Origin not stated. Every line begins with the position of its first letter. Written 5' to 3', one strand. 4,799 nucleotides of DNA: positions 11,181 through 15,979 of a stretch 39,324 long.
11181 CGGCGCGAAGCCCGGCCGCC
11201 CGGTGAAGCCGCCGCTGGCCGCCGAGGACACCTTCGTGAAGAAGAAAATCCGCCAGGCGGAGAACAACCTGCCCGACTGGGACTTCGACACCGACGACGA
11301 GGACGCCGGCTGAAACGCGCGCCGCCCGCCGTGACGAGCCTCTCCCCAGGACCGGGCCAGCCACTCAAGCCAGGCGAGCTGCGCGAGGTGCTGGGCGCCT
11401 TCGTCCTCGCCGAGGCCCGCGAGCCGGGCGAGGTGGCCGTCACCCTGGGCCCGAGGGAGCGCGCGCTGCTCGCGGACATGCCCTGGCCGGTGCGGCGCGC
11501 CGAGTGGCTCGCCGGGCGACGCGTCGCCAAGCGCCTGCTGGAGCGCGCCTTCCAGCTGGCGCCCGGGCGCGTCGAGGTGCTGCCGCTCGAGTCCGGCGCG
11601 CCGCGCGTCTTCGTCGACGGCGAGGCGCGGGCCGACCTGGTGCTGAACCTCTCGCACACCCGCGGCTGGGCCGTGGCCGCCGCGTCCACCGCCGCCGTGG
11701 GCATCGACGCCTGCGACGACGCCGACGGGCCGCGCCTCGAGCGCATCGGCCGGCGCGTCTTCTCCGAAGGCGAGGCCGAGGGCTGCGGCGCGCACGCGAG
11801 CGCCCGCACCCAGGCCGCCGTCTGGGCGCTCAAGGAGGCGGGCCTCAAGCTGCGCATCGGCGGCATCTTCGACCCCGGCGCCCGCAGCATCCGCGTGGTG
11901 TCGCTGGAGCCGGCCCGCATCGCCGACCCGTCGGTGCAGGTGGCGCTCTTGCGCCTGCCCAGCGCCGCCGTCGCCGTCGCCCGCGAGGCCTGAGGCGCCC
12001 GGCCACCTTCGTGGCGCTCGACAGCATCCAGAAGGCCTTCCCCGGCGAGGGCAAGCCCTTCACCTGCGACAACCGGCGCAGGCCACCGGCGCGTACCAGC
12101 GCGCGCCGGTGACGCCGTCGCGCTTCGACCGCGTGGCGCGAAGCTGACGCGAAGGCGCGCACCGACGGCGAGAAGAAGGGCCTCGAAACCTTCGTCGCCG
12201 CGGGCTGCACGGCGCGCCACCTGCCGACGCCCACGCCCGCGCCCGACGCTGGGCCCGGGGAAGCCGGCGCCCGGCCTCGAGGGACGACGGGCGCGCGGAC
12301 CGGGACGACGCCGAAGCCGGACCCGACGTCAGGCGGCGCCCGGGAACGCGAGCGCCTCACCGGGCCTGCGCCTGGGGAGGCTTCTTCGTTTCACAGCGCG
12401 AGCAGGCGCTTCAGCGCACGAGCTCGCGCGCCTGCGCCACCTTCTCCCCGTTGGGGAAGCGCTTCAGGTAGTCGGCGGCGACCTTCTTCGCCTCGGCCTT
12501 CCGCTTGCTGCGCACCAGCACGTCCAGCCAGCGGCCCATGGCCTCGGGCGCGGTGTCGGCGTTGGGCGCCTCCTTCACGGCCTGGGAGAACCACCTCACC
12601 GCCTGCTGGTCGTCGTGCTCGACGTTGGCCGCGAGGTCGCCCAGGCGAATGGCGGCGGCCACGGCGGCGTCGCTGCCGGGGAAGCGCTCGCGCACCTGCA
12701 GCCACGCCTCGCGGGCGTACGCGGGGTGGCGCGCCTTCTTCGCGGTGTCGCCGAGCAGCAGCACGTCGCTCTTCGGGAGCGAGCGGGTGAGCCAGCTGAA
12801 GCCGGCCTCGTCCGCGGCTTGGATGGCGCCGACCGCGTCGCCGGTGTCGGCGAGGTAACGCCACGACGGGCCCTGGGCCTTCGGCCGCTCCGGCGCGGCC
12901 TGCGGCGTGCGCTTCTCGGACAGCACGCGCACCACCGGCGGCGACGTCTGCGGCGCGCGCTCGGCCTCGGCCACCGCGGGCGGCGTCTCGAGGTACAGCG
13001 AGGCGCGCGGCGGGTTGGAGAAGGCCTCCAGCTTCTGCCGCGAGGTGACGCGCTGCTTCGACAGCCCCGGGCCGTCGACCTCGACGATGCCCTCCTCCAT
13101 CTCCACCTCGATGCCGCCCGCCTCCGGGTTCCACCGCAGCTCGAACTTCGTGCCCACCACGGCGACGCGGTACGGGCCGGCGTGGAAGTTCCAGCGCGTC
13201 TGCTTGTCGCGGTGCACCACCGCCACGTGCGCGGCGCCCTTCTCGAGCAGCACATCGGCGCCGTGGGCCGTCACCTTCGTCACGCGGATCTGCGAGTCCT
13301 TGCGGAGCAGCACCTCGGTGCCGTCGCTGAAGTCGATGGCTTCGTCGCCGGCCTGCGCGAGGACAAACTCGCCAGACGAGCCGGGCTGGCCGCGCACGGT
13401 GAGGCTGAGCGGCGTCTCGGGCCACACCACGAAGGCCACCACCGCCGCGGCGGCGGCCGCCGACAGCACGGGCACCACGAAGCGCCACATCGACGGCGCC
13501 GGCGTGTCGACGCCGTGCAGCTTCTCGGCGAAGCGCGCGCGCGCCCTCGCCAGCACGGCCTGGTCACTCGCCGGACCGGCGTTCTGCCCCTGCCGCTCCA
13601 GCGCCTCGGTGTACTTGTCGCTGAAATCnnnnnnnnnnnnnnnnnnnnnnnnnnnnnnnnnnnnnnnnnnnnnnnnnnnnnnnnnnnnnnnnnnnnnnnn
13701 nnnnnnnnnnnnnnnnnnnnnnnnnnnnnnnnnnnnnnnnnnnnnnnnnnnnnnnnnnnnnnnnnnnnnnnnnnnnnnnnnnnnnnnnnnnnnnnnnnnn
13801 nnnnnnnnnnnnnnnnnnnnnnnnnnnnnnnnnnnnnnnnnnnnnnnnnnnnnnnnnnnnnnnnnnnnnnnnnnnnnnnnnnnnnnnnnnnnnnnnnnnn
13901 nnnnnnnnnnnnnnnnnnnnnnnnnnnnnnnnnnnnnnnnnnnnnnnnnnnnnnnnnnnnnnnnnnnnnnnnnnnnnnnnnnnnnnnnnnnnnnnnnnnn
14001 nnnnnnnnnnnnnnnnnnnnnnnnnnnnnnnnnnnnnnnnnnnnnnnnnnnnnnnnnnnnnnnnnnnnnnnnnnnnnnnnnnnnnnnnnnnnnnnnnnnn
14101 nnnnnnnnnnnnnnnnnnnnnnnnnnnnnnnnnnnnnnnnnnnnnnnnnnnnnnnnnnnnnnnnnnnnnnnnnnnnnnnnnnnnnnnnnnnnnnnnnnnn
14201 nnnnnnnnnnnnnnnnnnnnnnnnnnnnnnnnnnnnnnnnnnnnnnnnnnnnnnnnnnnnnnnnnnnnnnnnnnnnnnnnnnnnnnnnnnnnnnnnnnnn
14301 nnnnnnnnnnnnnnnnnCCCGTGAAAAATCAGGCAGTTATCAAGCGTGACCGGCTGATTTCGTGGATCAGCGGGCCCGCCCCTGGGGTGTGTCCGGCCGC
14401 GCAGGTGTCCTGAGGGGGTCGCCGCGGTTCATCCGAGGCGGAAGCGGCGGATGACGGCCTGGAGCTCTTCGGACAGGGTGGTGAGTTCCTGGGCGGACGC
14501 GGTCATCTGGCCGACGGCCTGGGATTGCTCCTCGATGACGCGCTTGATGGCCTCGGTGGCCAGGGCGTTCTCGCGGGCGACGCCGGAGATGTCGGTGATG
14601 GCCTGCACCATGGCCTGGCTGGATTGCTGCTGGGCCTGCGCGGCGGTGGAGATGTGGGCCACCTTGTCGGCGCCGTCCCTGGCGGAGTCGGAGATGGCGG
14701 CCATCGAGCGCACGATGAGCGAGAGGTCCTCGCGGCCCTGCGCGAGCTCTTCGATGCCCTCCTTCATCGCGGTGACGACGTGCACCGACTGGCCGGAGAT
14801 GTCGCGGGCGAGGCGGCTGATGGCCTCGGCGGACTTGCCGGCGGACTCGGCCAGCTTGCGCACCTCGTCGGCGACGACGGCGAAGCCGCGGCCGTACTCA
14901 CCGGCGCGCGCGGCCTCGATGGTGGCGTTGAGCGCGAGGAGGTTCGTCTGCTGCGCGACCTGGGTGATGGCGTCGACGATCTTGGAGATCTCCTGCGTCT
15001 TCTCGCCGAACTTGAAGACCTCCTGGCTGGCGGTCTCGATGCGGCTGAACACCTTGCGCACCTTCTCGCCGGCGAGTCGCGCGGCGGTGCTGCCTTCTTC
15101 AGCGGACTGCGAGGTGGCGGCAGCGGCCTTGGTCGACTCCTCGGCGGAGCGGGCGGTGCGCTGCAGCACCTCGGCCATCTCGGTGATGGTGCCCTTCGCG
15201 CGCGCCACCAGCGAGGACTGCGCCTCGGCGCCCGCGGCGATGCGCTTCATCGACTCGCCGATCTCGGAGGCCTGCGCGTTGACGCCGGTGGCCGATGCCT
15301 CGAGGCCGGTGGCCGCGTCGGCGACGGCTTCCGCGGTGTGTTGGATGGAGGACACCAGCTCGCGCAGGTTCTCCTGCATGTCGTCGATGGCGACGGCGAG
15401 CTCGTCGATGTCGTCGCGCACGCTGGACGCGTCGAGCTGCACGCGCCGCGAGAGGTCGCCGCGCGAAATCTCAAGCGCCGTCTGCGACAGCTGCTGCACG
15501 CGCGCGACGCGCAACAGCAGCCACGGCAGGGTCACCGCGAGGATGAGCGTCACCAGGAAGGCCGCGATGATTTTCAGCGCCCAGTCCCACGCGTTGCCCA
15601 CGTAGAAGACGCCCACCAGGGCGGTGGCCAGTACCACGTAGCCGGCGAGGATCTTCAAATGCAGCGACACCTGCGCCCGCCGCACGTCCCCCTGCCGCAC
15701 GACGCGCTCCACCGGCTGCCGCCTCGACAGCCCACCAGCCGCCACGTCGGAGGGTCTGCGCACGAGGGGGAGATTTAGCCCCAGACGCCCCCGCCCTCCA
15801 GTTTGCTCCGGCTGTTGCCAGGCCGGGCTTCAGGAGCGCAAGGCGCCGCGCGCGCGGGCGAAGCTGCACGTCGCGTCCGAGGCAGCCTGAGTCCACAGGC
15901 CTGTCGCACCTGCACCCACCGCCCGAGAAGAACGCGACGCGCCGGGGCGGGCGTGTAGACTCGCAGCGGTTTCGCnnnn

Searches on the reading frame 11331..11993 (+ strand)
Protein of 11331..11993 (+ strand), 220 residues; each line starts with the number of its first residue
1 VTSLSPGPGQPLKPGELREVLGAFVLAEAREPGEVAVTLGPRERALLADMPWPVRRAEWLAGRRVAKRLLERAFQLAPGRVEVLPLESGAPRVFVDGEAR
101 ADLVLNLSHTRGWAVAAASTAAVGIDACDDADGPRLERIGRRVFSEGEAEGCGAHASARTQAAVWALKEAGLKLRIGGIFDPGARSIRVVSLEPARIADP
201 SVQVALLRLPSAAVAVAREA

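Call 3: search_protein_families(library=pfam, proteins=[window:11331-11993:+], max_evalue=0.01)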
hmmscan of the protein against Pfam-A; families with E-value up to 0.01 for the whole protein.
window:11331-11993:+ (220 aa): 2 families
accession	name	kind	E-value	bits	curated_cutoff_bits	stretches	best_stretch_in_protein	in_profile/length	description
PF01648.25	ACPS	-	1e-06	29.2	25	1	122-179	1-65/111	4'-phosphopantetheinyl transferase superfamily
PF17837.6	4PPT_N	-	0.00023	21.6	27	1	53-118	11-67/68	4'-phosphopantetheinyl transferase N-terminal domain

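Call 4: search_protein_families(library=ncbifam, proteins=[window:11331-11993:+], max_evalue=0.01)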
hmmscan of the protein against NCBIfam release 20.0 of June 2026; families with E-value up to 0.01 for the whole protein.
window:11331-11993:+ (220 aa): 3 families
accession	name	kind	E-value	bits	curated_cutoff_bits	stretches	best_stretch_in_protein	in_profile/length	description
NF042922.1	4PPT_HetI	equivalog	3.9e-07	29.6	370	1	54-200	55-204/235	4'-phosphopantetheinyl transferase HetI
NF007676.0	PRK10351.1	equivalog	1.5e-06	27.9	174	1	43-180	18-148/195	4'-phosphopantetheinyl transferase AcpT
TIGR00556.1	pantethn_trn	domain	0.00072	19.6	45.35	0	138-180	24-69/128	phosphopantetheine--protein transferase domain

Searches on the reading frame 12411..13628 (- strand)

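Call 45: search_protein_families(library=pfam, proteins=[window:12411-13628:-], max_evalue=0.001)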
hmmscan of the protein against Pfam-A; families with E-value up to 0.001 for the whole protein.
window:12411-13628:- (405 aa): 1 family
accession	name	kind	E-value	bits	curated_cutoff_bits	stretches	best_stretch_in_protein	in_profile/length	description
PF04773.18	FecR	-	6.9e-10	39.7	24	1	96-183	11-97/97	FecR protein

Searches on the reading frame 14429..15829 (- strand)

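Call 45: search_protein_families(library=pfam, proteins=[window:14429-15829:-], max_evalue=0.001)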
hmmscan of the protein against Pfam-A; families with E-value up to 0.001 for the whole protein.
window:14429-15829:- (466 aa): 2 families
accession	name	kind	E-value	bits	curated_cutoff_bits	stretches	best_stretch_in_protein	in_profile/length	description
PF00015.26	MCPsignal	-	1.2e-34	120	34.6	1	241-417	2-171/172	Methyl-accepting chemotaxis protein (MCP) signalling domain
PF00672.30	HAMP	-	1.9e-08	34.9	25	1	108-157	7-53/53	HAMP domain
